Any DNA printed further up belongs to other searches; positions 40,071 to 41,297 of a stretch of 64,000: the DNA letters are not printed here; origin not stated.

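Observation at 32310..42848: Eleven-gene catabolic island built around a BKACE enzyme, with two regulators and two uncharacterised proteins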

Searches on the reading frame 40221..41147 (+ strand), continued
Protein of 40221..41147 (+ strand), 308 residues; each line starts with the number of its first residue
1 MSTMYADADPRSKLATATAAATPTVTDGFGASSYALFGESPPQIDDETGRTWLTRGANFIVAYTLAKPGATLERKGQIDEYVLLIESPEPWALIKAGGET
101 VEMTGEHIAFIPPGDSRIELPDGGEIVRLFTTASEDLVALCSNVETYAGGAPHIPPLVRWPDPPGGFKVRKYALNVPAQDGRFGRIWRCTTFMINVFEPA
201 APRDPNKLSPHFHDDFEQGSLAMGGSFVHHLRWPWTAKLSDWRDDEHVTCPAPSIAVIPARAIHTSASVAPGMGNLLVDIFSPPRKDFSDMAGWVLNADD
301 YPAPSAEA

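Call 78: get_annotated_region(hit=H1, flank=10000)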
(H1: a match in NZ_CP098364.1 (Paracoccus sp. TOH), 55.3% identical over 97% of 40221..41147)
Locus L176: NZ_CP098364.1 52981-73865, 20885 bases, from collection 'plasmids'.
description: Paracoccus sp. TOH plasmid p3, complete sequence
organism: Paracoccus sp. TOH (NCBI taxid 1263728)
taxonomy: Bacteria; Pseudomonadota; Alphaproteobacteria; Rhodobacterales; Paracoccaceae; Paracoccus; Paracoccus sp. TOH
host: -; source: cell cuture; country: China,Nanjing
typing (MOB-suite, as given by PLSDB): non-mobilizable; replicon rep_cluster_560,rep_cluster_969
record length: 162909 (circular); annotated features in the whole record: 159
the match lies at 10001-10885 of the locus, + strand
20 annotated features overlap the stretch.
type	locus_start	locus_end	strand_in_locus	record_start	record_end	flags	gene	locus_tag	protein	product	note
CDS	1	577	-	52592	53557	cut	-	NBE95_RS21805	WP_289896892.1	ParB/RepB/Spo0J family partition protein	GO:0007059 - chromosome segregation [Evidence IEA]; GO:0000910 - cytokinesis [Evidence IEA]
CDS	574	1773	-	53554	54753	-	-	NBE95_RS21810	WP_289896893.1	AAA family ATPase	-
CDS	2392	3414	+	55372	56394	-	-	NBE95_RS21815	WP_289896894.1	replication initiation protein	GO:0006270 - DNA replication initiation [Evidence IEA]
CDS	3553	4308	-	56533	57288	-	-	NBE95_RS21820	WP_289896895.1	IclR family transcriptional regulator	GO:0006355 - regulation of DNA-templated transcription [Evidence IEA]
CDS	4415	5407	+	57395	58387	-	-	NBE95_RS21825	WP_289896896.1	TRAP transporter substrate-binding protein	-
CDS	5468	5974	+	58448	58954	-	-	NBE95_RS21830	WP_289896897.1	TRAP transporter small permease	-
CDS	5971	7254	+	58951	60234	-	-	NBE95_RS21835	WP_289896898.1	TRAP transporter large permease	GO:0008643 - carbohydrate transport [Evidence IEA]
CDS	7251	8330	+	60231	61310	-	-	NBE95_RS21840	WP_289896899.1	dihydroorotate dehydrogenase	-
CDS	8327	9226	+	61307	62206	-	-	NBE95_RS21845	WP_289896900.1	DUF6282 family protein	-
CDS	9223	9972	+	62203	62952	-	-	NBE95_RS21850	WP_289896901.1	aldolase/citrate lyase family protein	-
CDS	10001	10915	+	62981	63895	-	-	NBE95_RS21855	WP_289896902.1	hypothetical protein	-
CDS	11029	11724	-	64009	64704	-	-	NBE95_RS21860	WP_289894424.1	B12-binding domain-containing protein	-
CDS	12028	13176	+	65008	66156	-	-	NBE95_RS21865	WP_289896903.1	MFS transporter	GO:0055085 - transmembrane transport [Evidence IEA]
CDS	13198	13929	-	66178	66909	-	-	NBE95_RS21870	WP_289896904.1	transcriptional regulator NanR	-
CDS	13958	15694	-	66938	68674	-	-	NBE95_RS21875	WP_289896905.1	hypothetical protein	-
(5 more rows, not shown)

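Call 90: search_solved_structures(query=A3, max_evalue=0.1)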
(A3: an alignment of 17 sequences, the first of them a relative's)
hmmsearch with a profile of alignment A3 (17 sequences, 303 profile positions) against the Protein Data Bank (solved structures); distinct sequences matched with E-value up to 0.1: 2.
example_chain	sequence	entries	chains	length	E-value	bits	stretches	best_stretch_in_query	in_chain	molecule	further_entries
8kc5_A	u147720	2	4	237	0.014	17.5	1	153-265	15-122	De novo design protein -T09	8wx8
3id7_A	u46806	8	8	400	0.036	16.1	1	237-301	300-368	Dipeptidase | renal dipeptidase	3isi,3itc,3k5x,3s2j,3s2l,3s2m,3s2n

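Call 91: search_protein_families(library=pfam, proteins=[L127:1629-4205:+, L116:11217-11576:+, L135:2800-3489:-, L117:12191-13369:-, L116:2135-2593:+, L115:7247-8293:+, L145:8985-9878:+, L166:5485-6624:+, L142:2189-2674:+, L105:9265-9903:-], max_evalue=0.001)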
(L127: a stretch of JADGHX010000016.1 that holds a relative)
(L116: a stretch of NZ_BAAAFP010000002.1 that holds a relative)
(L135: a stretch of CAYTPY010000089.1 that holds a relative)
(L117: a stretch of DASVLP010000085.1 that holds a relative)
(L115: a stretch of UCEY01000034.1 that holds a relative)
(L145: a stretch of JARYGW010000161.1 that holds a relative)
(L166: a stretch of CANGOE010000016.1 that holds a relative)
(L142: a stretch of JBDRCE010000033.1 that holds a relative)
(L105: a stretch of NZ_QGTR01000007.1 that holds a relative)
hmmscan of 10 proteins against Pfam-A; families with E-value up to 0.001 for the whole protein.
L127:1629-4205:+ (858 aa): 2 families
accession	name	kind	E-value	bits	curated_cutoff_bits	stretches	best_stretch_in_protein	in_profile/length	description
PF00593.30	TonB_dep_Rec_b-barrel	-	2.3e-30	107.3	27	1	356-820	18-436/436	TonB dependent receptor-like, beta-barrel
PF07715.20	Plug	-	7.5e-16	59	23.9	1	73-183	2-107/107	TonB-dependent Receptor Plug Domain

L116:11217-11576:+ (119 aa): 0 families

L135:2800-3489:- (229 aa): 1 family
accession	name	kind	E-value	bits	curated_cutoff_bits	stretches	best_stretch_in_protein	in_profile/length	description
PF00132.30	Hexapep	-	9.7e-14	50.8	27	1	62-96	2-36/36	Bacterial transferase hexapeptide (six repeats)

L117:12191-13369:- (392 aa): 3 families
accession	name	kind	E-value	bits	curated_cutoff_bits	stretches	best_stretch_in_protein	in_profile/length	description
PF13088.12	BNR_2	-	7.1e-11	42.4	31.4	1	254-359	171-272/277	BNR repeat-like domain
PF02012.26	BNR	-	1.6e-06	27.7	27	0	277-287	1-11/12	BNR/Asp-box repeat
PF24316.1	Tli3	-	5.2e-05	24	27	0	139-159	78-98/129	T6SS Tli3 immunity protein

L116:2135-2593:+ (152 aa): 0 families

L115:7247-8293:+ (348 aa): 1 family
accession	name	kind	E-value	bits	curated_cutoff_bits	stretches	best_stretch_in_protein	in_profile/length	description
PF02653.21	BPD_transp_2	-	4.9e-41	141.1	26.8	1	59-324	2-265/269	Branched-chain amino acid transport system / permease component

L145:8985-9878:+ (297 aa): 1 family
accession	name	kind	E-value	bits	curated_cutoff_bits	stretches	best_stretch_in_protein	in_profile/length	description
PF02653.21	BPD_transp_2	-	1.2e-34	120.1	26.8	1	12-283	2-266/269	Branched-chain amino acid transport system / permease component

L166:5485-6624:+ (379 aa): 3 families
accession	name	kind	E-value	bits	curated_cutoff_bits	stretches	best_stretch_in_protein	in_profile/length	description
PF13458.12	Peripla_BP_6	-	2.7e-53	182.3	31.7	1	26-367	1-335/343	Periplasmic binding protein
PF13433.12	Peripla_BP_5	-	5.8e-11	42.5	27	1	28-102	2-75/363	Periplasmic binding protein domain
PF01094.35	ANF_receptor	-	1.7e-08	34.4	25.4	1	47-340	3-307/353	Receptor family ligand binding region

L142:2189-2674:+ (161 aa): 0 families

L105:9265-9903:- (212 aa): 0 families

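Call 92: find_related_loci(query=L092:9995-10921:+, collection=genome_contigs, flank=8000)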
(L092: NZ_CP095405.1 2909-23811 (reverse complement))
Query L092:9995-10921:+ (308 aa) in genome_contigs; peptide patterns used: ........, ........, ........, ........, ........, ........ (x = any residue, [..] = any of these).
48 stretches matched a pattern; 2 encode a relative of the query (tblastn E <= 1e-3); 2 distinct loci.
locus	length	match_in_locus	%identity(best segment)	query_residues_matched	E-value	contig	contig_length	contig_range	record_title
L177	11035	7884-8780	55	3-300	5e-105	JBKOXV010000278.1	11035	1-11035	MAG: bacterium isolate GB_HAYS_MAG_00078 GB_HAYS_000000143785, whole genome shotgun sequence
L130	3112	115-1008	51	3-300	1e-93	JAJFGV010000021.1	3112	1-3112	MAG: Alphaproteobacteria bacterium isolate OFTM68 OFTM68_20, whole genome shotgun sequence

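Call 93: get_annotated_region(hit=H24, flank=9000)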
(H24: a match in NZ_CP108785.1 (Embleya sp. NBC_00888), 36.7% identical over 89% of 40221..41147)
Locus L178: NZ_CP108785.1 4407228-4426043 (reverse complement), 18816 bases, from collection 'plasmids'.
description: Embleya sp. NBC_00888 plasmid unnamed1, complete sequence
organism: Embleya sp. NBC_00888 (NCBI taxid 2975960)
taxonomy: Bacteria; Actinomycetota; Actinomycetes; Kitasatosporales; Streptomycetaceae; Embleya; Embleya sp. NBC 00888
host: -; source: -; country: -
typing (MOB-suite, as given by PLSDB): mobilizable; relaxase MOBP
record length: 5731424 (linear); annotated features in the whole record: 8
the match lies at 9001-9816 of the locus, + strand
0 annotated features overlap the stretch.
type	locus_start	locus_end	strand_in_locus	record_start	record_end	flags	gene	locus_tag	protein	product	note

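Call 94: get_annotated_region(hit=H23, flank=9000)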
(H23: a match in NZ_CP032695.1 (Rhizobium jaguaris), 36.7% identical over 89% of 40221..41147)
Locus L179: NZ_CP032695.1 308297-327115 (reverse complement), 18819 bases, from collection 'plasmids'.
description: Rhizobium jaguaris strain CCGE525 plasmid pRCCGE525c, complete sequence
organism: Rhizobium jaguaris (NCBI taxid 1312183)
taxonomy: Bacteria; Pseudomonadota; Alphaproteobacteria; Hyphomicrobiales; Rhizobiaceae; Rhizobium; Rhizobium jaguaris
host: -; source: Calliandra grandiflora; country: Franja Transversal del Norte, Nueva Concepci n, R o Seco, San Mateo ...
typing (MOB-suite, as given by PLSDB): non-mobilizable; mating-pair formation MPF_T
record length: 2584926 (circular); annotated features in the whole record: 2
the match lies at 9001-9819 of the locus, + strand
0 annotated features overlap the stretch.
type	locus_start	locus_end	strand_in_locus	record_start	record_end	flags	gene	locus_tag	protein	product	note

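Call 95: find_homologous_proteins(query=L092:9995-10921:+)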
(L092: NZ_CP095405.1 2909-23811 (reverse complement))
Query L092:9995-10921:+ (308 aa): 1288 proteins with E <= 0.001 among 4820 candidates; the best 120 are listed.
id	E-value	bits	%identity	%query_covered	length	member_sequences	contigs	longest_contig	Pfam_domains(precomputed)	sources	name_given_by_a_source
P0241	6.5e-213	724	100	100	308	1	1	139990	-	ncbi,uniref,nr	ncbi:hypothetical protein MPY17_39595 (plasmid) [Rhodococcus opacus]|uniref:hypothetical protein n=1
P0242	5.0e-117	409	60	97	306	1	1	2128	-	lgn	-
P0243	3.8e-115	403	58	97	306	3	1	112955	-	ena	-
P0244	1.4e-114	401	58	98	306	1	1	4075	-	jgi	jgi:hypothetical protein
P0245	4.8e-112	393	56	98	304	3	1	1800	-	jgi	-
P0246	2.9e-111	390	59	97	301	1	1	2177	-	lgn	-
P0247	2.1e-110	387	57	98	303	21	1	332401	-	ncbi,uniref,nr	ncbi:hypothetical protein [Prauserella flavalba]|uniref:Uncharacterized protein n=1 Tax=Prauserella 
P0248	3.8e-110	386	57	98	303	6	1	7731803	-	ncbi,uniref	ncbi:hypothetical protein ACQP04_24340 [Pseudonocardia halophobica]|uniref:hypothetical protein n=1 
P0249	1.2e-109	385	56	98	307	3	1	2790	-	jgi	-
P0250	2.9e-109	383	56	97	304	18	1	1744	-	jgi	jgi:hypothetical protein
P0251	7.7e-109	382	57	98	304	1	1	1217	-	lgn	-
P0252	8.6e-109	382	58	97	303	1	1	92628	-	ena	-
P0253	1.9e-108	381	56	99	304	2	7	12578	-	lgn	-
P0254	3.4e-108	380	56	97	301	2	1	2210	-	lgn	-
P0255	8.6e-108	379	57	98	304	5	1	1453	-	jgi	jgi:hypothetical protein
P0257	2.1e-107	377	57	97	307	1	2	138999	-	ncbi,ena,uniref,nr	ncbi:cupin domain-containing protein [Nocardia aurea]|uniref:hypothetical protein n=1 Tax=Nocardia a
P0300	6.3e-100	353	51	99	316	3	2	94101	-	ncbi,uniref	ncbi:hypothetical protein ABTX24_23805 [Nocardioides sp. NPDC127514]|uniref:hypothetical protein n=1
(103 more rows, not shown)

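Call 96: find_encoding_contigs(protein=P0247, flank=9000, max_places=1)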
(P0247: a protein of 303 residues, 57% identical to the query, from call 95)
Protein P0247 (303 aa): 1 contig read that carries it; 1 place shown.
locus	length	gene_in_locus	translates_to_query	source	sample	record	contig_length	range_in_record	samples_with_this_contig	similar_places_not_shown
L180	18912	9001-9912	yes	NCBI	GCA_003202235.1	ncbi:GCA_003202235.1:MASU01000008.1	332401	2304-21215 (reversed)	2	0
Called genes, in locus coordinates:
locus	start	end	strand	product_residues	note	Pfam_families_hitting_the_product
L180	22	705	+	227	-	PF01488:Shikimate_DH, PF03446:NAD_binding_2, PF03807:F420_oxidored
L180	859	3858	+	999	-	PF25873:WHD_MalT, PF03704:BTAD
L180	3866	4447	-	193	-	PF01613:Flavin_Reduct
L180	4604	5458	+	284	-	PF04444:Dioxygenase_N, PF00775:Dioxygenase_C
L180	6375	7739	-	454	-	PF00083:Sugar_tr, PF07690:MFS_1, PF00083:Sugar_tr (weak)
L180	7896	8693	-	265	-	PF09339:HTH_IclR, PF01614:IclR_C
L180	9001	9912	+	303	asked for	-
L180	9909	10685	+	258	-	PF03328:HpcH_HpaI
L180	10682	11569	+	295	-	PF19799:DUF6282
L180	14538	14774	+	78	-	PF23297:ACP_SdgA_C (weak), PF00550:PP-binding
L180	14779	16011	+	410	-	PF00109:ketoacyl-synt, PF02801:Ketoacyl-synt_C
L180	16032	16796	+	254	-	PF00106:adh_short, PF08659:KR, PF23441:SDR, PF13561:adh_short_C2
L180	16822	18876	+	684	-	PF00975:Thioesterase, PF00109:ketoacyl-synt, PF02801:Ketoacyl-synt_C, PF16197:KAsynt_C_assoc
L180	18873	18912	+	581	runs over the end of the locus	PF22924:ACOX_C_alpha1, PF01756:ACOX (weak)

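Call 97: find_encoding_contigs(protein=P0257, flank=9000, max_places=1)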
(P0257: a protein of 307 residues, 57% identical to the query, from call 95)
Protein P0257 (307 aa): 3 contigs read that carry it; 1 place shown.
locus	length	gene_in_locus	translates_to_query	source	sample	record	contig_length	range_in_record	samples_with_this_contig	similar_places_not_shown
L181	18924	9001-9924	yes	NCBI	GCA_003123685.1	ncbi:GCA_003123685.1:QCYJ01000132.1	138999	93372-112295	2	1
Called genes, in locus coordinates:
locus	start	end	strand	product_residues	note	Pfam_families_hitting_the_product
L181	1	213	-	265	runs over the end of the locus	PF00378:ECH_1, PF16113:ECH_2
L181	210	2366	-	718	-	PF16177:ACAS_N (weak), PF00501:AMP-binding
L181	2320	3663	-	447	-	PF01571:GCV_T, PF08669:GCV_T_C (weak)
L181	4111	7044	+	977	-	PF13191:AAA_16, PF13424:TPR_12 (faint), PF00196:GerE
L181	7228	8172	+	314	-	PF01842:ACT, PF00551:Formyl_trans_N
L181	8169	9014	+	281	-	PF00763:THF_DHG_CYH, PF02882:THF_DHG_CYH_C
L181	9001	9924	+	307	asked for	-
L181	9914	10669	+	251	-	PF03328:HpcH_HpaI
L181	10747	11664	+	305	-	PF00903:Glyoxalase, PF13669:Glyoxalase_4 (faint), PF22247:Diox-like_N (weak), PF00903:Glyoxalase (weak)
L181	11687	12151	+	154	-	PF13577:SnoaL_4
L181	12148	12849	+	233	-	PF12146:Hydrolase_4 (faint), PF00561:Abhydrolase_1, PF12697:Abhydrolase_6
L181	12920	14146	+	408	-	PF00108:Thiolase_N, PF02803:Thiolase_C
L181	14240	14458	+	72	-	-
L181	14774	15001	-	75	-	-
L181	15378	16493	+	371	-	-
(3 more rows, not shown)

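Call 98: find_encoding_contigs(protein=P0300, flank=9000, max_places=1)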
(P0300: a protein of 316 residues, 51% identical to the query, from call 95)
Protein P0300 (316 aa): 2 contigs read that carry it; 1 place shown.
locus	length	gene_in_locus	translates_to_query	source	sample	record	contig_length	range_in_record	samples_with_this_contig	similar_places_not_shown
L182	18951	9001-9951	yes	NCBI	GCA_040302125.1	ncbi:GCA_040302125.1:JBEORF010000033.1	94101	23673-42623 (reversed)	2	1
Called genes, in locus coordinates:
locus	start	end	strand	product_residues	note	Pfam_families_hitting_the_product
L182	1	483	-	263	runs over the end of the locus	PF00106:adh_short, PF01370:Epimerase (faint), PF08659:KR, PF13561:adh_short_C2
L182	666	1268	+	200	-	PF00440:TetR_N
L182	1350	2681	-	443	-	PF08245:Mur_ligase_M, PF02875:Mur_ligase_C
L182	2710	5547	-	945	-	PF13191:AAA_16, PF13401:AAA_22 (weak), PF25199:nSTAND_NTPase5 (faint), PF00196:GerE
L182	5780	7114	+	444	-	PF01571:GCV_T, PF08669:GCV_T_C (weak)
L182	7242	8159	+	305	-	PF01842:ACT, PF00551:Formyl_trans_N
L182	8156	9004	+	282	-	PF00763:THF_DHG_CYH, PF02882:THF_DHG_CYH_C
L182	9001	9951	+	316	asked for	-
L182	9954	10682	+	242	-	PF03328:HpcH_HpaI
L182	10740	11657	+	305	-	PF00903:Glyoxalase, PF13669:Glyoxalase_4 (faint), PF22247:Diox-like_N, PF00903:Glyoxalase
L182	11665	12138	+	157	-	PF13577:SnoaL_4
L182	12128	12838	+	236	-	PF00561:Abhydrolase_1 (weak), PF12697:Abhydrolase_6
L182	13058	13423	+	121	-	-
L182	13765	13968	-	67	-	-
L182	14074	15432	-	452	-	PF00083:Sugar_tr, PF07690:MFS_1, PF00083:Sugar_tr (weak), PF07690:MFS_1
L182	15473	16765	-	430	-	PF03952:Enolase_N, PF00113:Enolase_C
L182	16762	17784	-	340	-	PF01636:APH, PF19974:TCAD9 (weak)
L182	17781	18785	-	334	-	PF00389:2-Hacid_dh, PF02826:2-Hacid_dh_C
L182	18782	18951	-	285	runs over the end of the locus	PF01557:FAA_hydrolase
